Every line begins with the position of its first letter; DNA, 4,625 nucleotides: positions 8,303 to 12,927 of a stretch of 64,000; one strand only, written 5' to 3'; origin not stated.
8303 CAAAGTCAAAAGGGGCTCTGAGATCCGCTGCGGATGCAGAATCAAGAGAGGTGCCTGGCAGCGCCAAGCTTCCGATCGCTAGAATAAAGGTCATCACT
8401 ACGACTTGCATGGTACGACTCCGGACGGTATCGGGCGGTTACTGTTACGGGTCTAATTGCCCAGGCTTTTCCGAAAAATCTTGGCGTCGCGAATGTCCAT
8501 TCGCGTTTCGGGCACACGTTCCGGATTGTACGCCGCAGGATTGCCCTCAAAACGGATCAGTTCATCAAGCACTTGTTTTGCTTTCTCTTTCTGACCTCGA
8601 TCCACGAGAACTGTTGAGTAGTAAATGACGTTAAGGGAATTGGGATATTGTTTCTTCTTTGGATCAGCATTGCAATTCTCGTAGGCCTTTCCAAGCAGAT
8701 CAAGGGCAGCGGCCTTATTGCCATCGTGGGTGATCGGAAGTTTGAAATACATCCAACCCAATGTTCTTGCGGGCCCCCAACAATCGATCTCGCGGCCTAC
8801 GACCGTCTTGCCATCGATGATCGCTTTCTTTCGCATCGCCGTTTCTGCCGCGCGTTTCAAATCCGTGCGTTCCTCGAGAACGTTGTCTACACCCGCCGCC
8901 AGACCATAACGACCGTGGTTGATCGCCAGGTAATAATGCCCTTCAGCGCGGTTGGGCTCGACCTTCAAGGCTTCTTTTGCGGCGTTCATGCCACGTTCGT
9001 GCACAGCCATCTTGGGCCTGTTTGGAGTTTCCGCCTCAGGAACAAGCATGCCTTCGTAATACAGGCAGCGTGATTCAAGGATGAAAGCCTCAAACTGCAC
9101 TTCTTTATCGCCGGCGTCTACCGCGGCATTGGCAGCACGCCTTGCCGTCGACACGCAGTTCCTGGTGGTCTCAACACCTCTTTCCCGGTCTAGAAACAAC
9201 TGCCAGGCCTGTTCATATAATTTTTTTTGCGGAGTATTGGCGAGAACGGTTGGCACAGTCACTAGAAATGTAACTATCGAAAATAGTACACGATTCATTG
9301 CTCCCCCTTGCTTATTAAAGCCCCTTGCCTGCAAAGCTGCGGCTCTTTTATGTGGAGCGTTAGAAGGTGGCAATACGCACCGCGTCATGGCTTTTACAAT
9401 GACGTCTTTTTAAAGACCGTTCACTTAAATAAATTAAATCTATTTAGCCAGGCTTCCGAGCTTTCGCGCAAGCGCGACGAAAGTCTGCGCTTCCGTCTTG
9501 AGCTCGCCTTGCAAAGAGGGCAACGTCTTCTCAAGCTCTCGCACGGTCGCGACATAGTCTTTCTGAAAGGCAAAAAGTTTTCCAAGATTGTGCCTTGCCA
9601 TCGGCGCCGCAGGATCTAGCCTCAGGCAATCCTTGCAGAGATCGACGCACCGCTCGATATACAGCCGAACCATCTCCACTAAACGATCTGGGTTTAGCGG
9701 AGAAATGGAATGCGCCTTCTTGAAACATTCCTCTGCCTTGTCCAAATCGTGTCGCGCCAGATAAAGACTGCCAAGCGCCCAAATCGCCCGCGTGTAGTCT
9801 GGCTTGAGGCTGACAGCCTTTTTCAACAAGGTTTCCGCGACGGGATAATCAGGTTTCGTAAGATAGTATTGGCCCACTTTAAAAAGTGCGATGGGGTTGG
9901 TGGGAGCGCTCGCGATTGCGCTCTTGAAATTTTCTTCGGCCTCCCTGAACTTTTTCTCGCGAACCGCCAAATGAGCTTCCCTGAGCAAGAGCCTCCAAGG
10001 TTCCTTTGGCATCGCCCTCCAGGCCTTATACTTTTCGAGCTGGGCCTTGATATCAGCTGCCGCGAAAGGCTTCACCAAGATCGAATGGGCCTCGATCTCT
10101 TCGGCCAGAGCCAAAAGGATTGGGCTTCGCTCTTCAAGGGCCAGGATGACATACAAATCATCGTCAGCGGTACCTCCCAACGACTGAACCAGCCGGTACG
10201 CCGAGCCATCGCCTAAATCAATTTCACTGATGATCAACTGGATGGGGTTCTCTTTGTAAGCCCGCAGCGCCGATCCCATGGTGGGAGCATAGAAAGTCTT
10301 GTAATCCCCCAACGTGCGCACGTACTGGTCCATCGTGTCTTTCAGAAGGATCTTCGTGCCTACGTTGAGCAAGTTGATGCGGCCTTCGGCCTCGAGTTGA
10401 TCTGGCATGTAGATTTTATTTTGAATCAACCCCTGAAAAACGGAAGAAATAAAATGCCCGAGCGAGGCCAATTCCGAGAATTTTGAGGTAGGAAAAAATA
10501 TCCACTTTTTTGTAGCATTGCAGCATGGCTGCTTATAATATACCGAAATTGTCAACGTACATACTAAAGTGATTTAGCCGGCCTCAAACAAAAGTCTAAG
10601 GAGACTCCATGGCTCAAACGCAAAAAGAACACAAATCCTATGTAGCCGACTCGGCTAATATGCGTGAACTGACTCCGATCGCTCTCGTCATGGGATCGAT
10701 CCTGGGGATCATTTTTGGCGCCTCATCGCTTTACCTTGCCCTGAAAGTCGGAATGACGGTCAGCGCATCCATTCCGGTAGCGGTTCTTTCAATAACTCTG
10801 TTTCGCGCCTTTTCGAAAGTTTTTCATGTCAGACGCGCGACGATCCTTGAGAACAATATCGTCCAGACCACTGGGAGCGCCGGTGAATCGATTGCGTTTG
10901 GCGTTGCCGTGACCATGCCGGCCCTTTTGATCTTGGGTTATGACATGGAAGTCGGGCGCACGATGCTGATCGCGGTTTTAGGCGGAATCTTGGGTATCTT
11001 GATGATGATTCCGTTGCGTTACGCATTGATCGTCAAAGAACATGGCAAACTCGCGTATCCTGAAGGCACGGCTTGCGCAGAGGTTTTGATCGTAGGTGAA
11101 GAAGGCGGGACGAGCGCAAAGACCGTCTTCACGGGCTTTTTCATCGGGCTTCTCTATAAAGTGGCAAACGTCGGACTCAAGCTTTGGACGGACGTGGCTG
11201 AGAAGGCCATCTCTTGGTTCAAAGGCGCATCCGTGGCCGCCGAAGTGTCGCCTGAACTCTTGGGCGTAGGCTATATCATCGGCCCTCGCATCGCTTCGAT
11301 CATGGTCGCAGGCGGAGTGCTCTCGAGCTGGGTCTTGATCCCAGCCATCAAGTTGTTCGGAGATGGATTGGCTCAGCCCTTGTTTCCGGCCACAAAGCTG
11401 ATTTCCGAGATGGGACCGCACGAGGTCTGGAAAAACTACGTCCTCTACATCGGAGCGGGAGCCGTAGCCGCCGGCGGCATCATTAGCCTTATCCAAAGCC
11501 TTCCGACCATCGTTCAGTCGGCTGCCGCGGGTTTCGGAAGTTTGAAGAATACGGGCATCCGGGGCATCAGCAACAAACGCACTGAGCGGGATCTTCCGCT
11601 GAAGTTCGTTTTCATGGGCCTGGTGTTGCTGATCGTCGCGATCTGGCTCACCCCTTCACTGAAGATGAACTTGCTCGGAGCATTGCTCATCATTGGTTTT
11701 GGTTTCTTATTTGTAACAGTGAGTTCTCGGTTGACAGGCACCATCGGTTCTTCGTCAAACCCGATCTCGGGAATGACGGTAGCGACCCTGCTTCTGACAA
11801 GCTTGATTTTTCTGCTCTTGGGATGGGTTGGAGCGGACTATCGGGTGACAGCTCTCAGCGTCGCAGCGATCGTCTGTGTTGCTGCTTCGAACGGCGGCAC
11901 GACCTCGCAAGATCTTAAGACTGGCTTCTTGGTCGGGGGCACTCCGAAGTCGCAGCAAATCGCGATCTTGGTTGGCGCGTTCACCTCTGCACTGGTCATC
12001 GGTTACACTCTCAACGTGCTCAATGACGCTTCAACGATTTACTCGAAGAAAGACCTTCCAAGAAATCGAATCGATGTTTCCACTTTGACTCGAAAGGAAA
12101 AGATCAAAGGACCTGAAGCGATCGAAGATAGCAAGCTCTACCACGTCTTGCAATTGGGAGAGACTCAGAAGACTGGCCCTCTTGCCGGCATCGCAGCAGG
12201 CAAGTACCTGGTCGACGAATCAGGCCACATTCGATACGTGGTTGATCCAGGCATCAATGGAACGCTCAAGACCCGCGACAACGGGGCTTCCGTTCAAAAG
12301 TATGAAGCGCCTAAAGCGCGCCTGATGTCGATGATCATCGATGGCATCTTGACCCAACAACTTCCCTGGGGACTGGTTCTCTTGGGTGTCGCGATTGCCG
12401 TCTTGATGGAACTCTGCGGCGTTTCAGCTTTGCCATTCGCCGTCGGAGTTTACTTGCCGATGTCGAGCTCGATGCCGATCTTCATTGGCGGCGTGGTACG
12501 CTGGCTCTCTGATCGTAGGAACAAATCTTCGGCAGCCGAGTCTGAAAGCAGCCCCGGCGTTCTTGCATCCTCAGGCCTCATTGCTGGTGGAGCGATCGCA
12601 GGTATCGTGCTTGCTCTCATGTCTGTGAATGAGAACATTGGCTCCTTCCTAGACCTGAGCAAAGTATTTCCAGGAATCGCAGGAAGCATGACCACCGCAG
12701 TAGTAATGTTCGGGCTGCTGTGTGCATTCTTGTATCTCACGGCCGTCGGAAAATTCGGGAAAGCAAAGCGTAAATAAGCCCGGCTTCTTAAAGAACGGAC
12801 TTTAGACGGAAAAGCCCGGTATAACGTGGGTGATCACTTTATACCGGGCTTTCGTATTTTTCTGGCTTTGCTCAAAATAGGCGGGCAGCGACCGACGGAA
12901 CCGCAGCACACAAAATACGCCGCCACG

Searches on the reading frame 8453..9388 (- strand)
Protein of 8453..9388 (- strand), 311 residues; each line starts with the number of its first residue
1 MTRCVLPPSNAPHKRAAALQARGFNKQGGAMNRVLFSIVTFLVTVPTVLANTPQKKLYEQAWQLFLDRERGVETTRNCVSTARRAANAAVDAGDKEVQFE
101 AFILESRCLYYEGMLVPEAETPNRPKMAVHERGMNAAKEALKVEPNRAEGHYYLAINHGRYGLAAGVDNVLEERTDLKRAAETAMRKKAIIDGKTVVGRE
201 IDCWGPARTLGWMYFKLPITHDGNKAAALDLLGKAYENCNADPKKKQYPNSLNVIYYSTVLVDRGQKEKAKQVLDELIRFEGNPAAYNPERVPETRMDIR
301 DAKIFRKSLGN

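Call 8: search_protein_families(library=ncbifam, proteins=[window:8453-9388:-], max_evalue=1)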
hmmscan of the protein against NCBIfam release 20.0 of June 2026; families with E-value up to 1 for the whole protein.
window:8453-9388:- (311 aa): 3 families
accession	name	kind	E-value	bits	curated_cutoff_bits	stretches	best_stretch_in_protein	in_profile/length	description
NF045602.2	BstC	equivalog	1.8e-09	37.4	350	1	119-278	81-222/250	sterol transporter outer membrane protein BstC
NF002528.0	PRK01966.1-4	subfamily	0.15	10.9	262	1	115-203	148-236/366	D-alanine--D-alanine ligase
TIGR02917.1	PEP_TPR_lipo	equivalog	0.15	9.8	312.2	1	209-278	842-898/899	XrtA/PEP-CTERM system TPR-repeat protein PrsT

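Call 75: search_protein_families(library=pfam, proteins=[window:8453-9388:-], max_evalue=0.00001)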
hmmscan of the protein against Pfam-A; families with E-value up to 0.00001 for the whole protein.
window:8453-9388:- (311 aa): 0 families

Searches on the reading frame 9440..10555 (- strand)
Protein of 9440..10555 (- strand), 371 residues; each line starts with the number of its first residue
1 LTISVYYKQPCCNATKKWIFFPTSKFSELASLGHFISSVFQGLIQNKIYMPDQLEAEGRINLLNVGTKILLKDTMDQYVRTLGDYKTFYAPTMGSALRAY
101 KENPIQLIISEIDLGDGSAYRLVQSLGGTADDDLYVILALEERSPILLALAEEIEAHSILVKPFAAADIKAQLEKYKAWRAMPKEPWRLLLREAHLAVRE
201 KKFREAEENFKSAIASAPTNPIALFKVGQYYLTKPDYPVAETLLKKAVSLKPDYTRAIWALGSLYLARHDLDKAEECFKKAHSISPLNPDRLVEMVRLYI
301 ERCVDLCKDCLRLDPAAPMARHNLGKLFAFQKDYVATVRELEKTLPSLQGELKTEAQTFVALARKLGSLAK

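Call 8: search_protein_families(library=ncbifam, proteins=[window:9440-10555:-], max_evalue=1)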
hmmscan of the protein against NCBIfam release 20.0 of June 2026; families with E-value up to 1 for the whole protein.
window:9440-10555:- (371 aa): 21 families
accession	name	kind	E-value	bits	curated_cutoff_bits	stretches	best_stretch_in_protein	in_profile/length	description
TIGR02917.1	PEP_TPR_lipo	equivalog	1.2e-14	53.2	312.2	1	173-281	590-695/899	XrtA/PEP-CTERM system TPR-repeat protein PrsT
NF040959.1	MamA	equivalog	2.6e-11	43.3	200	1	186-284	104-202/204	magnetosome protein MamA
TIGR02521.1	type_IV_pilW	equivalog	8.3e-10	38.6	154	1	194-302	72-182/234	type IV pilus biogenesis/stability protein PilW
NF047371.1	FlcA_CTERM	equivalog_domain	1.4e-06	27.1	300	1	199-282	451-534/646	periplasmic flagellar collar protein FlcA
NF033920.0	C39_PA2778_fam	equivalog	3.3e-06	26.7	150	1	195-285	164-254/255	PA2778 family cysteine peptidase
TIGR02552.1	LcrH_SycD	equivalog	7.6e-06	25.7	104.8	1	178-290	9-123/136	SycD/LcrH family type III secretion system chaperone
TIGR00540.1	TPR_hemY_coli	hypoth_equivalog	9.7e-06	24.6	142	3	217-281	322-385/385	heme biosynthesis-associated TPR protein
TIGR03939.1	PGA_TPR_OMP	equivalog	1.8e-05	23.2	366.65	1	193-284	401-492/800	poly-beta-1,6 N-acetyl-D-glucosamine export porin PgaA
TIGR02795.1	tol_pal_ybgF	equivalog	4.5e-05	24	90.1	1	192-254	7-72/119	tol-pal system protein YbgF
NF008520.0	PRK11447.1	equivalog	5.6e-05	21.1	858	1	166-275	329-438/1157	cellulose synthase complex outer membrane protein BcsC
NF006623.1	PRK09191.1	subfamily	0.0004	20.2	240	1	73-173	151-248/258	PhyR family response regulator anti-anti-sigma factor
TIGR00990.1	3a0801s09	subfamily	0.0005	18.8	757.25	1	200-285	378-463/615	mitochondrial import receptor subunit TOM70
NF033758.1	gliding_GltE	equivalog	0.0006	18.9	225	1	197-286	232-321/411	adventurous gliding motility TPR repeat lipoprotein GltE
NF008757.0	PRK11788.1-5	equivalog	0.0058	15.8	363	1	228-308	187-267/388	lipopolysaccharide assembly protein LapB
NF007692.0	PRK10370.1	equivalog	0.0068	16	306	1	209-261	69-121/206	heme lyase NrfEFG subunit NrfG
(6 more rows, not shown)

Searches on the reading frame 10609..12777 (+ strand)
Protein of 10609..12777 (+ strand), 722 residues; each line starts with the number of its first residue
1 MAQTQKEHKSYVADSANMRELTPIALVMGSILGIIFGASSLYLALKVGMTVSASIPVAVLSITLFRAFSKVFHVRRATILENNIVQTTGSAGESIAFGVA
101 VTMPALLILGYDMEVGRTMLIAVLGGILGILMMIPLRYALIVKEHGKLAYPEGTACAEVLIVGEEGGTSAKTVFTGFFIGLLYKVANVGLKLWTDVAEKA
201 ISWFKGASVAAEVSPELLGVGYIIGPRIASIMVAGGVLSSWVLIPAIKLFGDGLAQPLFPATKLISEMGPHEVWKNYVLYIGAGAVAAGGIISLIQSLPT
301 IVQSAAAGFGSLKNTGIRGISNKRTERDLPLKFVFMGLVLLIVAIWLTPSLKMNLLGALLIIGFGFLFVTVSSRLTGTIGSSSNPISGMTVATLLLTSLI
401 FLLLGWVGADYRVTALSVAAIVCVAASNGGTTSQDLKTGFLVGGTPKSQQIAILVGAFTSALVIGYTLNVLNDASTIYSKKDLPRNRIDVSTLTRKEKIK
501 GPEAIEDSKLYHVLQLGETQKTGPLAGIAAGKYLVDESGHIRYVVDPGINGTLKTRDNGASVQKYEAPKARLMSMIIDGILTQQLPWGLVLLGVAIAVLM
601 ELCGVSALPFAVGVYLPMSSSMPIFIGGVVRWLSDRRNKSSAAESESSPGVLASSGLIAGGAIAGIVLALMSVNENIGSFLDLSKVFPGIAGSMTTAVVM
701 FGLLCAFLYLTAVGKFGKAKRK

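Call 32: find_related_loci(query=window:10609-12777:+, collection=genome_contigs, flank=10000)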
Query window:10609-12777:+ (722 aa) in genome_contigs; peptide patterns used: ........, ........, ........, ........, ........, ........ (x = any residue, [..] = any of these).
54 stretches matched a pattern; 5 encode a relative of the query (tblastn E <= 1e-3); 5 distinct loci.
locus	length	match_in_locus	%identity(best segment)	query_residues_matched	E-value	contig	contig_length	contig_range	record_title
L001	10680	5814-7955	71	2-722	0e+0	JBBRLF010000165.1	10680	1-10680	MAG: candidate division WWE3 bacterium isolate La1_concoct.242 LA1C_C.242_k141_962429L_10680_cov_9.9922, whole genome sh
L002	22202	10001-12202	66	1-720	0e+0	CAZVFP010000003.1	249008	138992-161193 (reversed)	MAG TPA_asm: uncultured Bacteriovoracaceae bacterium isolate SRP219642_co5_553 genome assembly, contig: NODE_30_length_2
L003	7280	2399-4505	70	6-715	0e+0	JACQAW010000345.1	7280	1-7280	MAG: Deltaproteobacteria bacterium isolate NC_groundwater_926_Pr1_S-0.2um_57_13 Montesol18-Sp2_coassembly_scaffold_70818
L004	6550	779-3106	63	2-715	0e+0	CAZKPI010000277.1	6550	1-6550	MAG TPA_asm: uncultured bacterium isolate binchicken_co135_42 genome assembly, contig: NODE_12608_length_6550_cov_3.9541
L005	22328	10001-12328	64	2-715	0e+0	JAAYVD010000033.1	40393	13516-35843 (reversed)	MAG: Candidatus Riflebacteria bacterium isolate AS27yjCOA_28 41416_AS27, whole genome shotgun sequence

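Call 38: find_related_loci(query=window:10609-12777:+, collection=metagenome_contigs, flank=10000)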
Query window:10609-12777:+ (722 aa) in metagenome_contigs; peptide patterns used: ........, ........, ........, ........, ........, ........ (x = any residue, [..] = any of these).
89 stretches matched a pattern; 3 encode a relative of the query (tblastn E <= 1e-3); 3 distinct loci.
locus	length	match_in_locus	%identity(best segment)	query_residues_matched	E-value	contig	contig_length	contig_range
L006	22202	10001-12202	66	1-720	0e+0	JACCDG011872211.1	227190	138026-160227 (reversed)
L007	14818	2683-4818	66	3-709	0e+0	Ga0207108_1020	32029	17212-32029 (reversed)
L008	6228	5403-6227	73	2-277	1e-119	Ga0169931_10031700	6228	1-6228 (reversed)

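Call 75: search_protein_families(library=pfam, proteins=[window:10609-12777:+], max_evalue=0.00001)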
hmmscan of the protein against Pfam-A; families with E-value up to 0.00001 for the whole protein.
window:10609-12777:+ (722 aa): 1 family
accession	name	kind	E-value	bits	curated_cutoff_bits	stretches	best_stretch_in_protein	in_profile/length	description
PF03169.20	OPT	-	7.8e-95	319.2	25.8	2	20-477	1-496/623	OPT oligopeptide transporter protein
